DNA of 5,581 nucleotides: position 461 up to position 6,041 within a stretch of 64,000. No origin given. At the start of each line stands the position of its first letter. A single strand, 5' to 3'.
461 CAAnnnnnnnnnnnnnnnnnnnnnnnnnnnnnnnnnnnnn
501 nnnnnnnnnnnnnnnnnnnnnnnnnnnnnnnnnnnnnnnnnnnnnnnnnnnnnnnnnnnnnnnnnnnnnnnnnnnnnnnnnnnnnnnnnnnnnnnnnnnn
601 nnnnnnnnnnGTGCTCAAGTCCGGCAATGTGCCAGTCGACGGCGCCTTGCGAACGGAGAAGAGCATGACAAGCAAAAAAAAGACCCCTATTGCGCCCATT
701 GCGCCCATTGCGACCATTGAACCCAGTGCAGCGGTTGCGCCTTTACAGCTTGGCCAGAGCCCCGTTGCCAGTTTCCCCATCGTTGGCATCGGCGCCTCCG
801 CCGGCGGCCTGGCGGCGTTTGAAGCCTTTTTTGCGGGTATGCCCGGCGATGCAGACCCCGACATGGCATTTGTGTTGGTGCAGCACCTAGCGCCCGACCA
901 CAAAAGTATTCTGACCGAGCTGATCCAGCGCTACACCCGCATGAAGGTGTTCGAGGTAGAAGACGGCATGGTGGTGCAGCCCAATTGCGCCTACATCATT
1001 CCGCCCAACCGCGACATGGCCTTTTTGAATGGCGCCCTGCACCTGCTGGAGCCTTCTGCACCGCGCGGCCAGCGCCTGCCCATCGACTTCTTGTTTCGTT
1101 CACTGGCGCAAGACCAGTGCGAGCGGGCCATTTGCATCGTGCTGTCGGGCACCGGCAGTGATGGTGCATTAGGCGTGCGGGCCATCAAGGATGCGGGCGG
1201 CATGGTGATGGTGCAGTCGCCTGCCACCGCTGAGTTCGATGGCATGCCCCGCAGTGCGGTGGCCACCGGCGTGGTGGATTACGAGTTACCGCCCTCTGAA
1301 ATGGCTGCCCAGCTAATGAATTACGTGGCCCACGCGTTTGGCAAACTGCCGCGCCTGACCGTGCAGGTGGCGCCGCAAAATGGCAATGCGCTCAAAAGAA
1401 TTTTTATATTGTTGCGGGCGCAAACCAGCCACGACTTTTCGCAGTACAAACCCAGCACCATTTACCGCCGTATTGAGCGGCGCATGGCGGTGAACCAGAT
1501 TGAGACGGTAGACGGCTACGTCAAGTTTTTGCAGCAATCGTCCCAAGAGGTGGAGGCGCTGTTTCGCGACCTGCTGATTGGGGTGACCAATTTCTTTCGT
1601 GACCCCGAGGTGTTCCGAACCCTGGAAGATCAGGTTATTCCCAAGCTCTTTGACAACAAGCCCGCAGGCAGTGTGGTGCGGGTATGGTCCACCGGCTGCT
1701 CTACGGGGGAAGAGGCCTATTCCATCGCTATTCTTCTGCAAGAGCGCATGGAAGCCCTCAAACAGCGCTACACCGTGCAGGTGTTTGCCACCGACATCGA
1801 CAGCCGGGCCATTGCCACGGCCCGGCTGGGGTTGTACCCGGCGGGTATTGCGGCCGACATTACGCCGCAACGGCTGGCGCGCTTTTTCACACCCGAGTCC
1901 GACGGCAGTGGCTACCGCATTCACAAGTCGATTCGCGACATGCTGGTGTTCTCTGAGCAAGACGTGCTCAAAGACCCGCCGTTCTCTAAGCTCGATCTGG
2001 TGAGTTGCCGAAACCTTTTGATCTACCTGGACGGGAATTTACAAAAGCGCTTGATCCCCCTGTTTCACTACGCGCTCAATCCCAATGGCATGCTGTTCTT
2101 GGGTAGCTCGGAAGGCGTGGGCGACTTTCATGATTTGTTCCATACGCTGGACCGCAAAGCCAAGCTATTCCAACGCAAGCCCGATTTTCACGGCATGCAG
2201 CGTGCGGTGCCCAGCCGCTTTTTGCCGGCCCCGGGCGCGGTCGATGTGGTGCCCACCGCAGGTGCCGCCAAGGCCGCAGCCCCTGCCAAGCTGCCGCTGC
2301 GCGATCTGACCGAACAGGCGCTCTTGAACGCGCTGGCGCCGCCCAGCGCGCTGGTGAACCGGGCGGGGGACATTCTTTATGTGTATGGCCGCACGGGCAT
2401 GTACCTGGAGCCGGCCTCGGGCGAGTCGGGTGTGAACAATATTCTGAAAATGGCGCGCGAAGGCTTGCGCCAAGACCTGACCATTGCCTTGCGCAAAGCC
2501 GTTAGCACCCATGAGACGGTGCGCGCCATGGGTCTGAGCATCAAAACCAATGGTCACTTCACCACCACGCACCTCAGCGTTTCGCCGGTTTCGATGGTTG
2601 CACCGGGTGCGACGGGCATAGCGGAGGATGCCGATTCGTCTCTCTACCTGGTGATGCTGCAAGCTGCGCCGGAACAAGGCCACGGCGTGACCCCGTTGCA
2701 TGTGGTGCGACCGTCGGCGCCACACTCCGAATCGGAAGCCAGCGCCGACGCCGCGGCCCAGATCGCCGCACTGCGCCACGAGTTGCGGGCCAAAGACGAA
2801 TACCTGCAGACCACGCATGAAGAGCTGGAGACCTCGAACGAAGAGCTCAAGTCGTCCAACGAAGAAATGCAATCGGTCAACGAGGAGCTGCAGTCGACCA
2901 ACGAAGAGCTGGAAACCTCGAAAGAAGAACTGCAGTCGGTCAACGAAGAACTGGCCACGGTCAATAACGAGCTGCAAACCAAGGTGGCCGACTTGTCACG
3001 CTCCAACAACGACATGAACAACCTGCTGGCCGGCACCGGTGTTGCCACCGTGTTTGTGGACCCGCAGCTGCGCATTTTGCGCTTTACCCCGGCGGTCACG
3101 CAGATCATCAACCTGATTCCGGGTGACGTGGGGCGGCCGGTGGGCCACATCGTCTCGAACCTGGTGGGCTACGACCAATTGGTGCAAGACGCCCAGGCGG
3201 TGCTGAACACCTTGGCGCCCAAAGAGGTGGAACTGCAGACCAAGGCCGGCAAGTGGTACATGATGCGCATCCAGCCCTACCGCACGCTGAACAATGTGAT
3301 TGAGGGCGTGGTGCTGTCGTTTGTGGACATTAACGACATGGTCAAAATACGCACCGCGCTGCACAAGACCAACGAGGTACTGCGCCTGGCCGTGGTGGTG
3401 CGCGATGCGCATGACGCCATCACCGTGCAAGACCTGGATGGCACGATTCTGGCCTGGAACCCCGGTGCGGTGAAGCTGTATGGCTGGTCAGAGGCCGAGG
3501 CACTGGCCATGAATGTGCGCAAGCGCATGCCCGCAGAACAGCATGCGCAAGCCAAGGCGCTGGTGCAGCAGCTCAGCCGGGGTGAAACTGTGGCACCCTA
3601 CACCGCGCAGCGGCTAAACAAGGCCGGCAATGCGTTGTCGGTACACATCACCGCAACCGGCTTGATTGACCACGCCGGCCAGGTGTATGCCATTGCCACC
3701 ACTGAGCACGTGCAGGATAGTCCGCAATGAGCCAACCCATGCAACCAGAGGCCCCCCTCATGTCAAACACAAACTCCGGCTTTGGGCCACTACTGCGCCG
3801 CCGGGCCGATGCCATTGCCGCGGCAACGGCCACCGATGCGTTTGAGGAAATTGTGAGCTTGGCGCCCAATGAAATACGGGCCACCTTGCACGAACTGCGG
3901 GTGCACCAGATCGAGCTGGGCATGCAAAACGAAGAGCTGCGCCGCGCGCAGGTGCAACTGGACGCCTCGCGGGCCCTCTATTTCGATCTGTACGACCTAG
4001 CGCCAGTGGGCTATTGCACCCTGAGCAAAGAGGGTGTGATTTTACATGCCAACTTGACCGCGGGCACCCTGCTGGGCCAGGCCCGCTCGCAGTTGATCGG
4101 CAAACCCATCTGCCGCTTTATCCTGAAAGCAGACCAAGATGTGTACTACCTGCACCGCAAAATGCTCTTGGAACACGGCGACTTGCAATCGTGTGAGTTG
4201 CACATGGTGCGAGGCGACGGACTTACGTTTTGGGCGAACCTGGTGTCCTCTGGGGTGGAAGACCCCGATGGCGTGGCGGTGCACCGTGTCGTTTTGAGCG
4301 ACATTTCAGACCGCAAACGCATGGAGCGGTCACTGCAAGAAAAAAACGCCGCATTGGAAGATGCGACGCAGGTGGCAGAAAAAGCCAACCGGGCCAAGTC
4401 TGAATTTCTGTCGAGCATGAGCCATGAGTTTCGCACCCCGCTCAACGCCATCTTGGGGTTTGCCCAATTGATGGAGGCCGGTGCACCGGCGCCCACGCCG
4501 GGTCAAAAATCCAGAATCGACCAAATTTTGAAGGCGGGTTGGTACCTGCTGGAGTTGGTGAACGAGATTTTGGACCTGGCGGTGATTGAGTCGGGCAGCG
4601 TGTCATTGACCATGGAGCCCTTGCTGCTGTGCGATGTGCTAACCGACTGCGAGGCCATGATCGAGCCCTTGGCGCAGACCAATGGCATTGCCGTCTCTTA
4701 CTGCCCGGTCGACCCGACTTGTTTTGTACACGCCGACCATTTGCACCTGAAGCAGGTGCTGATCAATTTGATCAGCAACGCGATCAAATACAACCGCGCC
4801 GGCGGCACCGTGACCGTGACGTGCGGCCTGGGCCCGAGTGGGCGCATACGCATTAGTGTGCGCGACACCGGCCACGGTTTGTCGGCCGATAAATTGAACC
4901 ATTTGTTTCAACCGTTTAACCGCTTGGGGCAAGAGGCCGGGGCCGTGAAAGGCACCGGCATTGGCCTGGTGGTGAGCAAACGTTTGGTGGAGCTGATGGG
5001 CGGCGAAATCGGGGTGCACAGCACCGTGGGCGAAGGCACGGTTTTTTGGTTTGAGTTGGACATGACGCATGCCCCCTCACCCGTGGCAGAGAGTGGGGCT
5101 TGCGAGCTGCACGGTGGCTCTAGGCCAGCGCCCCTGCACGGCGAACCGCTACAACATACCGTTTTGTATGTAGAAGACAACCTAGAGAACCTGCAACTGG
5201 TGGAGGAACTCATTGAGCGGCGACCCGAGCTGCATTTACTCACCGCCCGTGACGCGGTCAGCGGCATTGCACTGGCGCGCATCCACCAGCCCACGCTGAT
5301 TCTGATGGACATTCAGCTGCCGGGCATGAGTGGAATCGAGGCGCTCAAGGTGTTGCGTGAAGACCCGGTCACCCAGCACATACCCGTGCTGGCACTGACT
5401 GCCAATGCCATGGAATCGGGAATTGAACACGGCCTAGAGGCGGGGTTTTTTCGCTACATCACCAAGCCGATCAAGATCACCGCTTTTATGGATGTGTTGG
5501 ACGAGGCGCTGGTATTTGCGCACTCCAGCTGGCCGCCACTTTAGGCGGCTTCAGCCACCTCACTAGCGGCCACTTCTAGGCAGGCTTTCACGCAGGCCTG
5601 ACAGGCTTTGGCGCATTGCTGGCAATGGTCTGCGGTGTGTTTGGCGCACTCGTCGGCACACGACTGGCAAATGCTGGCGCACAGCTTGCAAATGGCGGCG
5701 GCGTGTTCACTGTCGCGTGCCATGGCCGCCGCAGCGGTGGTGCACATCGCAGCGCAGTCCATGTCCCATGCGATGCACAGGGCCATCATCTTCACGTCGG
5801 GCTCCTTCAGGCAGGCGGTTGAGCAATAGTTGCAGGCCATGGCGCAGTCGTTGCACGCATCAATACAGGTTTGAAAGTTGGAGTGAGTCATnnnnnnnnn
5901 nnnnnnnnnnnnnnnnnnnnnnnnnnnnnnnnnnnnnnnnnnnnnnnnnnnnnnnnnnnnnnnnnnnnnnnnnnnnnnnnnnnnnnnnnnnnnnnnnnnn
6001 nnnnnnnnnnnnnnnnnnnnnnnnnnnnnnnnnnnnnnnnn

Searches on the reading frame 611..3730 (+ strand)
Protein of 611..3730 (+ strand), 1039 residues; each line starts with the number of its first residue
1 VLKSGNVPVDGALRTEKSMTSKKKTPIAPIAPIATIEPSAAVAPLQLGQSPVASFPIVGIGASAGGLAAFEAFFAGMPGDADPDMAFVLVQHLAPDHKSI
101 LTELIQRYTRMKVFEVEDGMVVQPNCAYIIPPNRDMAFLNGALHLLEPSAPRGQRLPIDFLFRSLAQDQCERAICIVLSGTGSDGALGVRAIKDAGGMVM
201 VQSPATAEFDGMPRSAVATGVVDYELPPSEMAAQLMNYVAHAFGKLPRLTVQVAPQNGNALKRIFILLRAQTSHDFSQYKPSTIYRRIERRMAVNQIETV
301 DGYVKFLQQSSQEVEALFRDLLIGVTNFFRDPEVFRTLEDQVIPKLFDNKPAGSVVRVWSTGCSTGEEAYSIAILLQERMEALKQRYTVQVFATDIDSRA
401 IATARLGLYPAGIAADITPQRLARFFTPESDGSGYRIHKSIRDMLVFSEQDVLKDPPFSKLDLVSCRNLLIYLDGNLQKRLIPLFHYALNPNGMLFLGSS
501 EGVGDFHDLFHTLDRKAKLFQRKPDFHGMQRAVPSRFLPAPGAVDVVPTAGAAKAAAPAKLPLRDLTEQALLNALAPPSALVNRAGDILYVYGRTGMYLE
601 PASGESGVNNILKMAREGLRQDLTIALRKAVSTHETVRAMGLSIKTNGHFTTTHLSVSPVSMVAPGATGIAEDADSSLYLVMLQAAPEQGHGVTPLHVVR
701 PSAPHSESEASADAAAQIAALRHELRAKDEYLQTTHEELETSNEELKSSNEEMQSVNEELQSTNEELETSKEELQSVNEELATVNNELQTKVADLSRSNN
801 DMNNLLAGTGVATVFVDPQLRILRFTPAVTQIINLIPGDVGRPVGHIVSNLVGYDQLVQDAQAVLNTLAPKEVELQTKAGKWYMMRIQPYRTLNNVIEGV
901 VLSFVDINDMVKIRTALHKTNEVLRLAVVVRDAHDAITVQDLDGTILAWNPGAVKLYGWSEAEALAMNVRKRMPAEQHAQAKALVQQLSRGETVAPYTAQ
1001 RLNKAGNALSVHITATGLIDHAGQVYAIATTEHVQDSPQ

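Call 10: search_protein_families(library=pfam, proteins=[window:611-3730:+], max_evalue=0.001)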
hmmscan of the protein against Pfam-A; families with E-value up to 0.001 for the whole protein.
window:611-3730:+ (1039 aa): 7 families
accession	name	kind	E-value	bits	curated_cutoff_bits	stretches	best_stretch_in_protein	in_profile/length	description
PF01339.22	CheB_methylest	-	1.5e-57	194.5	24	1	58-235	1-174/174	CheB methylesterase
PF01739.24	CheR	-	2.1e-52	177.8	27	1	325-515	2-191/195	CheR methyltransferase, SAM binding domain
PF13596.12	PAS_10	-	4.9e-30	104.7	22.1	1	802-907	1-105/106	PAS domain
PF03705.20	CheR_N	-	2.3e-15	56.5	27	1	260-310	2-52/53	CheR methyltransferase, all-alpha domain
PF00989.32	PAS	-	1.2e-11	45.1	22.6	1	926-1027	3-106/113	PAS fold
PF08448.16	PAS_4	-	1.2e-09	38.8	23.1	1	934-1025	5-95/110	PAS fold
PF13426.13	PAS_9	-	2.1e-09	38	27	1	935-1027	2-93/103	PAS domain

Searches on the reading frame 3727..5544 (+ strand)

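Call 10: search_protein_families(library=pfam, proteins=[window:3727-5544:+], max_evalue=0.001)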
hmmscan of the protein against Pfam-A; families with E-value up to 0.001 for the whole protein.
window:3727-5544:+ (605 aa): 5 families
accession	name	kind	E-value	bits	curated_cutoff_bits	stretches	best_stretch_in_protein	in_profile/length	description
PF02518.31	HATPase_c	-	1.8e-28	99.6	26.4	1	337-447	2-110/111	Histidine kinase-, DNA gyrase B-, and HSP90-like ATPase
PF00072.30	Response_reg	-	6.6e-21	75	30.2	1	479-590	1-109/111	Response regulator receiver domain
PF00512.31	HisKA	-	1.3e-17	64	26.9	1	223-290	1-66/66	His Kinase A (phospho-acceptor) domain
PF13426.13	PAS_9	-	9.4e-11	42.3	27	1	93-195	1-103/103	PAS domain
PF00989.32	PAS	-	1.5e-07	31.8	22.6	1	88-182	6-101/113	PAS fold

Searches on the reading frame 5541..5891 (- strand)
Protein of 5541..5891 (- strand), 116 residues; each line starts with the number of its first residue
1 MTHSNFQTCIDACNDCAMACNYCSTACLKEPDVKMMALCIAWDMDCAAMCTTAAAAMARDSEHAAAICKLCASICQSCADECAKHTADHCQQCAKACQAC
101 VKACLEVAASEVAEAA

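Call 33: search_protein_families(library=pfam, proteins=[window:5541-5891:-], max_evalue=0.001)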
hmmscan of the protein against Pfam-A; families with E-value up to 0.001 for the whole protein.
window:5541-5891:- (116 aa): 1 family
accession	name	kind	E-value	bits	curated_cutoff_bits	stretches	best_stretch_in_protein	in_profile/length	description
PF03860.21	DUF326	-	1.7e-13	50.4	20.4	1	66-85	2-21/21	Domain of Unknown Function (DUF326)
